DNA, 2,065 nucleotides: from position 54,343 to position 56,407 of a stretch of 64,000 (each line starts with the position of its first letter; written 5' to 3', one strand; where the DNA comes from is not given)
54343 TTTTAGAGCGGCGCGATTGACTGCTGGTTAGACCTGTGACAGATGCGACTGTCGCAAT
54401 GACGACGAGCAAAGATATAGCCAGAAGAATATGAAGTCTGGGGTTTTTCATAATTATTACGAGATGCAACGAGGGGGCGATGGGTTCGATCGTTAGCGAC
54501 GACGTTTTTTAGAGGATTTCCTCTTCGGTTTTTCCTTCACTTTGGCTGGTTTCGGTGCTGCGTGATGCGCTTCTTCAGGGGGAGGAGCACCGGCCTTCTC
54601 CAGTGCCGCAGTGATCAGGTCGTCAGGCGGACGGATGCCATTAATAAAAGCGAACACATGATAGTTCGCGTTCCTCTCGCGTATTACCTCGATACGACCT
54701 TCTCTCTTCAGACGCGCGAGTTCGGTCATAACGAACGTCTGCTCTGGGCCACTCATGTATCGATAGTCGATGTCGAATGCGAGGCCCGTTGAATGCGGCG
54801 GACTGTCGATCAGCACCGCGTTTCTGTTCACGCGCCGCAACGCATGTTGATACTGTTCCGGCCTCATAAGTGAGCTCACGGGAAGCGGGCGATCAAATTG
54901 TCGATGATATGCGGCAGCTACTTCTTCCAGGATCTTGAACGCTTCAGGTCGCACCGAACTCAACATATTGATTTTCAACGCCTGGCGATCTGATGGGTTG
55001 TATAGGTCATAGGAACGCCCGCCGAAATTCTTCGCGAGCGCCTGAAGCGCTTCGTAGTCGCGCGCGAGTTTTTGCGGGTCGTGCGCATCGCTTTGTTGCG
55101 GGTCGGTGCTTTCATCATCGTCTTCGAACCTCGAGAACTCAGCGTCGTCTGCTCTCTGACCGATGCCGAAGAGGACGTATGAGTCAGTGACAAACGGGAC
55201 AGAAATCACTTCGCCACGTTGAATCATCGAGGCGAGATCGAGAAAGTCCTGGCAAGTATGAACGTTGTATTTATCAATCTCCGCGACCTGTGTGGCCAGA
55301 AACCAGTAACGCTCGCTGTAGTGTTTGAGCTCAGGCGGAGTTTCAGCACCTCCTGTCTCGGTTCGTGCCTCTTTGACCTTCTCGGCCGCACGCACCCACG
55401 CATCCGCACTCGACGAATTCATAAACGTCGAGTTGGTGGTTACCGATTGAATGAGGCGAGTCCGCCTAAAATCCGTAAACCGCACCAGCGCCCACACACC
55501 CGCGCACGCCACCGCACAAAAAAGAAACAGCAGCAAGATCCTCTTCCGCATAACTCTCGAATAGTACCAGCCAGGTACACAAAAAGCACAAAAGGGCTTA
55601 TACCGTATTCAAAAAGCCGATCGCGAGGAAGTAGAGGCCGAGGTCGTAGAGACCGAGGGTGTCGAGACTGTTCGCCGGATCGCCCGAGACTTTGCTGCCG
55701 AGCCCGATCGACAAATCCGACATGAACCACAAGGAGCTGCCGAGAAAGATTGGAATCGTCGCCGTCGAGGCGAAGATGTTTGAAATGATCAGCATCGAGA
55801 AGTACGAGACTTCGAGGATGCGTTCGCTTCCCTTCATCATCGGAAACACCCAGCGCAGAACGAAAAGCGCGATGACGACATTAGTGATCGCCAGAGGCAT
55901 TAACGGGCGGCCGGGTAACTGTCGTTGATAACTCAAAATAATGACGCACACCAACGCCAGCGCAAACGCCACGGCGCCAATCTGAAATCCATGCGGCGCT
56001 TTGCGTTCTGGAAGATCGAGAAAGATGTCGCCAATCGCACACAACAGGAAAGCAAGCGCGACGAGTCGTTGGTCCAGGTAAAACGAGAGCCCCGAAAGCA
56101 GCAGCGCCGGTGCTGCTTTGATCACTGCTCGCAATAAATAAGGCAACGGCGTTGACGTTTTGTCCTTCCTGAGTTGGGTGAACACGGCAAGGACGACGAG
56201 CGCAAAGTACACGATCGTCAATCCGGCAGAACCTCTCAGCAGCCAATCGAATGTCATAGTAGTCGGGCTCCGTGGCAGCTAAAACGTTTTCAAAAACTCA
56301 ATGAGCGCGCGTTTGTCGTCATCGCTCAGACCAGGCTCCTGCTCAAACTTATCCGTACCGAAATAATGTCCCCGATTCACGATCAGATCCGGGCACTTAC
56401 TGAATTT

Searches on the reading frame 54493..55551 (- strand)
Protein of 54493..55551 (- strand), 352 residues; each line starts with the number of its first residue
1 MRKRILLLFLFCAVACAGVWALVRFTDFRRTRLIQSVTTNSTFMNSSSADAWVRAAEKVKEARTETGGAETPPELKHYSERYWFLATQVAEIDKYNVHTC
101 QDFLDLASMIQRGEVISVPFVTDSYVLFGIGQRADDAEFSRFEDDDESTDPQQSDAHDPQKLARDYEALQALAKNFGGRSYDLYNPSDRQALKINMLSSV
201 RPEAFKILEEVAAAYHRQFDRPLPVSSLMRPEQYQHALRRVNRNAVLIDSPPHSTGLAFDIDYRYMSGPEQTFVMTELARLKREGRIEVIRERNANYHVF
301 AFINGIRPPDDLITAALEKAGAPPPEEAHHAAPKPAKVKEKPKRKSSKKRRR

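Call 4: search_protein_families(library=pfam, proteins=[window:54493-55551:-], max_evalue=0.01)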
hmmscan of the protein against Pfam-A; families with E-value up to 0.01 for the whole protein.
window:54493-55551:- (352 aa): 1 family
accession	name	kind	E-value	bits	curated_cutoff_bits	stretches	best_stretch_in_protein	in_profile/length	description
PF18979.5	DUF5715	-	2.6e-12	47.2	26.8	1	190-300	38-169/171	Family of unknown function (DUF5715)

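Call 6: search_protein_families(library=ncbifam, proteins=[window:54493-55551:-], max_evalue=0.01)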
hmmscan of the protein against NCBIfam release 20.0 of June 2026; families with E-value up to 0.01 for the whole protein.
window:54493-55551:- (352 aa): 0 families

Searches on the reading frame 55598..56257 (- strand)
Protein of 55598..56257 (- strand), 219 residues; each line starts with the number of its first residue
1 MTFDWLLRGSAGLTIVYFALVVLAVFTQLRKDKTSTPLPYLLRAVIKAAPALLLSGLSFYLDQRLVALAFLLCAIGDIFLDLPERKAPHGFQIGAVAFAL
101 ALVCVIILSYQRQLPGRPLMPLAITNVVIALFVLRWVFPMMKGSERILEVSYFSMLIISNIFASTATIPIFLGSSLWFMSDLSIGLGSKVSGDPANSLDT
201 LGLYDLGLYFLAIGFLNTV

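Call 4: search_protein_families(library=pfam, proteins=[window:55598-56257:-], max_evalue=0.01)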
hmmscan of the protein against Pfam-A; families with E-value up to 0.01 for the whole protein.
window:55598-56257:- (219 aa): 2 families
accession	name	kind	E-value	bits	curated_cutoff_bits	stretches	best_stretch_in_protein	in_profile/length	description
PF07947.19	YhhN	-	4.1e-16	59.6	25.6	1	43-213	2-180/182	YhhN family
PF04654.17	DUF599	-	0.0092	15.8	27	0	122-178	26-82/211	Protein of unknown function, DUF599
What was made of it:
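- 55598..56257 (-): YhhN-family integral membrane protein, a lineage-specific neighbour. Pfam YhhN at E 4e-16 (call 4).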

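Call 6: search_protein_families(library=ncbifam, proteins=[window:55598-56257:-], max_evalue=0.01)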
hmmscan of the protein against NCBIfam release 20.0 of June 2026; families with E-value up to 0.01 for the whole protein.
window:55598-56257:- (219 aa): 1 family
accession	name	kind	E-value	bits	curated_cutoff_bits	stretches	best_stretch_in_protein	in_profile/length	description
NF009224.0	PRK12574.1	equivalog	0.0057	17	171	1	130-219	46-132/141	monovalent cation/H+ antiporter subunit B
